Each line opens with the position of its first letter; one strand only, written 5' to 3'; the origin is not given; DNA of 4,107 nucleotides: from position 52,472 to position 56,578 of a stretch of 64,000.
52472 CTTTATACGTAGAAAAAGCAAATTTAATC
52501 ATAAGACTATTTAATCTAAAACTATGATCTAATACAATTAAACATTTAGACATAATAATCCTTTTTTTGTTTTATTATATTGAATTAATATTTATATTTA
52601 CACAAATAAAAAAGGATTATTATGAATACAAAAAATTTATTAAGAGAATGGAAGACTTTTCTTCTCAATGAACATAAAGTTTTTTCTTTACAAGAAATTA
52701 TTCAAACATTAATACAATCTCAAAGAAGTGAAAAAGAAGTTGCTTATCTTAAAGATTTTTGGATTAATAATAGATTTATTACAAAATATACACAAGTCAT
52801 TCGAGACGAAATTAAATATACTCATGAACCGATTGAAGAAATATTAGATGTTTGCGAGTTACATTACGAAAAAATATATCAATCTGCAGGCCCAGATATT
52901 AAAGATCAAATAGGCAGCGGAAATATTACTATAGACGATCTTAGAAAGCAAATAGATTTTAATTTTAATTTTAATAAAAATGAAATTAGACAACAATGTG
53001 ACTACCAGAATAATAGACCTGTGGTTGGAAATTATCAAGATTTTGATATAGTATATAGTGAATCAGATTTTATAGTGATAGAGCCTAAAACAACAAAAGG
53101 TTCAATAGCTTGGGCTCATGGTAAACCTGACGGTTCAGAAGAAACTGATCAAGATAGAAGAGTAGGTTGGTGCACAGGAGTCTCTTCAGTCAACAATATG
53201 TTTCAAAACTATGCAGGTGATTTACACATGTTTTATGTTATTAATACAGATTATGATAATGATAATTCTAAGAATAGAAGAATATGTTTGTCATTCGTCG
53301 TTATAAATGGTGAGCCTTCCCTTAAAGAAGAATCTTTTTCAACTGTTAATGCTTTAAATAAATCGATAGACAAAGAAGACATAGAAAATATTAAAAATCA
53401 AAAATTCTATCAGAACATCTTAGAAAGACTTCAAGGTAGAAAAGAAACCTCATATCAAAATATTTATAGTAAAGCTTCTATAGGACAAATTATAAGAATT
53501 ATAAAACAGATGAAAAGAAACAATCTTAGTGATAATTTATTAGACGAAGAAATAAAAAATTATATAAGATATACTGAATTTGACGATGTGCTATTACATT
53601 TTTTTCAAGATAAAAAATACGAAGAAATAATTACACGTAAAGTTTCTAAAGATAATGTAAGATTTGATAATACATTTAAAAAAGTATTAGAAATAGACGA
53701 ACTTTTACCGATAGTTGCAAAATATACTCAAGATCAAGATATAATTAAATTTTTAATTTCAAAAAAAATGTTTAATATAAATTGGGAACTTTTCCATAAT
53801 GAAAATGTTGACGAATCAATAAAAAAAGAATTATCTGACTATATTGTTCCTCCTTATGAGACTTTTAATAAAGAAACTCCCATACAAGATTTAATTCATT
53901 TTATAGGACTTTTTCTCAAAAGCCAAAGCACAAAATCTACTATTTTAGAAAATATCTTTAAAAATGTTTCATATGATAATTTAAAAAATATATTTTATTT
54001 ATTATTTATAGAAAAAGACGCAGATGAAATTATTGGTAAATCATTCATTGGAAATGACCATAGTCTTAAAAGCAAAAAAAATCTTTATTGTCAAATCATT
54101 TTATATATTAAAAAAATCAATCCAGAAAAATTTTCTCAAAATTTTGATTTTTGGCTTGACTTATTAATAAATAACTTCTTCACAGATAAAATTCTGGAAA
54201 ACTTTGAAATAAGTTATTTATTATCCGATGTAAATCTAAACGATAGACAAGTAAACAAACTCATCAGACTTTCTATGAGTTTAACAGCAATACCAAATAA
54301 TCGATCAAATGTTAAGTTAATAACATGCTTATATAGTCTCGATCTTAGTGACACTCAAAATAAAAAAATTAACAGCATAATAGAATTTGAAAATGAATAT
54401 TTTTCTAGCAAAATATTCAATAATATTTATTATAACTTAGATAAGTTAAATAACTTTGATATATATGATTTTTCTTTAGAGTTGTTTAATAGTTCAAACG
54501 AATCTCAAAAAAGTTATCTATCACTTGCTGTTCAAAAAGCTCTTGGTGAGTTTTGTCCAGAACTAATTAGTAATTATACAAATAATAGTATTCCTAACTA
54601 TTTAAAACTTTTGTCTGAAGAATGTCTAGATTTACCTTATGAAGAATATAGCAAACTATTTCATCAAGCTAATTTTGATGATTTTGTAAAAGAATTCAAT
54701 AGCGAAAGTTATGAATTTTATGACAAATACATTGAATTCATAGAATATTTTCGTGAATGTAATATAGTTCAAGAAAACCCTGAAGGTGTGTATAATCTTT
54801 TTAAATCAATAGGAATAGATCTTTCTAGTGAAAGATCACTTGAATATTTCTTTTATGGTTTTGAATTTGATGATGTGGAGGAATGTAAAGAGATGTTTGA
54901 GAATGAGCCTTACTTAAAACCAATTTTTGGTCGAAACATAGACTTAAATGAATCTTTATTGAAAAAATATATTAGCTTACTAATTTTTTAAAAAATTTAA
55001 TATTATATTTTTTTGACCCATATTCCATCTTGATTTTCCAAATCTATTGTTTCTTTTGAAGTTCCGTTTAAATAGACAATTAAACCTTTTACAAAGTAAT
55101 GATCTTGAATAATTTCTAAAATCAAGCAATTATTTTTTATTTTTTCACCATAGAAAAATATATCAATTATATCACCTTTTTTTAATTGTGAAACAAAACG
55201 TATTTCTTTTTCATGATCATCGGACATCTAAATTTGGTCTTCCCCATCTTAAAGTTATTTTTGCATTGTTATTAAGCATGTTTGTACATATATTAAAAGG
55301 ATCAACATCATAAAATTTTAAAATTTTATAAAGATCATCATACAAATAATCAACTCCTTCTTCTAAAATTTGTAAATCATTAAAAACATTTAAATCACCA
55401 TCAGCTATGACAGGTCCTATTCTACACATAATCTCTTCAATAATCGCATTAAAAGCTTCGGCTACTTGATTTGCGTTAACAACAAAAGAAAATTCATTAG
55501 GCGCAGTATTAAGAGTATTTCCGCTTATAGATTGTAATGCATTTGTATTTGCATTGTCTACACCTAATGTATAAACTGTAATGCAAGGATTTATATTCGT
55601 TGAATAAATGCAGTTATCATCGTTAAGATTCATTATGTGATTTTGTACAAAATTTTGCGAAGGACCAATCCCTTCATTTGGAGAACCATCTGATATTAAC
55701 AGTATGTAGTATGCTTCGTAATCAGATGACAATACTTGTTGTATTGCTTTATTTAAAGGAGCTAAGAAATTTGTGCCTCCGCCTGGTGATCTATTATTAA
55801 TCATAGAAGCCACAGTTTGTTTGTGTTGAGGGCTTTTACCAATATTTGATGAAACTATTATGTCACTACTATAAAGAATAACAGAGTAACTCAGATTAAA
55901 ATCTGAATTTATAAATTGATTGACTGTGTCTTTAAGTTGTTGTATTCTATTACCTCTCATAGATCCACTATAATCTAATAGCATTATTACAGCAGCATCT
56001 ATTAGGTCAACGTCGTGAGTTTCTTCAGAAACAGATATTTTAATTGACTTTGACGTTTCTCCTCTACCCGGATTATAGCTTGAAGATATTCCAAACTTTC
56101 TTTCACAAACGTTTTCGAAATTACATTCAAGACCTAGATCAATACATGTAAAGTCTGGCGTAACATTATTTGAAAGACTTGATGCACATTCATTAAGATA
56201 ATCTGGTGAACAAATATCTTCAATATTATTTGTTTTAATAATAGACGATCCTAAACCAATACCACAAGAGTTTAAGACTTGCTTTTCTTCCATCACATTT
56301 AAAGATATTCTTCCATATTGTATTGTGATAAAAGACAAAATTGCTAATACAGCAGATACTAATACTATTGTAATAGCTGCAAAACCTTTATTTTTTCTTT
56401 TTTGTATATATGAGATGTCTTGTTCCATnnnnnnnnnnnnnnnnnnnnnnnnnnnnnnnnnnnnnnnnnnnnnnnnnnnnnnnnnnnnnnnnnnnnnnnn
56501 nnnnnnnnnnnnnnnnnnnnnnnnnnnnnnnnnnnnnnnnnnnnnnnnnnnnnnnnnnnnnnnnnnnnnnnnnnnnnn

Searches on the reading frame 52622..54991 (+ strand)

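Call 7: search_protein_families(library=pfam, max_evalue=0.01, proteins=[window:52622-54991:+])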
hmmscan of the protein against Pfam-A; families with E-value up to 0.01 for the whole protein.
window:52622-54991:+ (789 aa): 1 family
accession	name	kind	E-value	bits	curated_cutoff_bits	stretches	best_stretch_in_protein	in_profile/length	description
PF25642.1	DUF7944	-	0.0077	17.2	27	0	635-698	5-69/82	Domain of unknown function (DUF7944)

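Call 25: search_protein_families(library=phrogs, max_evalue=0.001, proteins=[window:52622-54991:+])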
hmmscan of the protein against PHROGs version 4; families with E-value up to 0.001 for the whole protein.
window:52622-54991:+ (789 aa): 0 families

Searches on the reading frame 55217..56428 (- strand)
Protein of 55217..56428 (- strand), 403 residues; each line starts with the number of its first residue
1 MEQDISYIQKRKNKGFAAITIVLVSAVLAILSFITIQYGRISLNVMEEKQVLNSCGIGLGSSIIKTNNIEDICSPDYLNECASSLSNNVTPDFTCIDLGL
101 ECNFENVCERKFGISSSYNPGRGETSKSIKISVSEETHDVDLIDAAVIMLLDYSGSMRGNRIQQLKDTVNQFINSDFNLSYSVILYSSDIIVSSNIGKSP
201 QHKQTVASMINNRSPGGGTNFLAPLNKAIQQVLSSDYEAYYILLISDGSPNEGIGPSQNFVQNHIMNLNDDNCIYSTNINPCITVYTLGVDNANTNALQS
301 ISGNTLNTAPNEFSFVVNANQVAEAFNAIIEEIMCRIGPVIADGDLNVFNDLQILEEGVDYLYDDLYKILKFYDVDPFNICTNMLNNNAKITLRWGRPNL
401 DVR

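Call 15: search_protein_families(library=pfam, max_evalue=0.001, proteins=[window:55217-56428:-])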
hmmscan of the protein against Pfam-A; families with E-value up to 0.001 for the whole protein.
window:55217-56428:- (403 aa): 3 families
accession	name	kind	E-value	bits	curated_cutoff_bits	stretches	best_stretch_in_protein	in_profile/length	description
PF00092.34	VWA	-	2.6e-13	51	23.8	1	147-319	2-165/174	von Willebrand factor type A domain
PF13519.12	VWA_2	-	1.6e-11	45.2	27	1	147-248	1-106/107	von Willebrand factor type A domain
PF13768.12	VWA_3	-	3.2e-05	24.5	27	1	146-252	2-110/155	von Willebrand factor type A domain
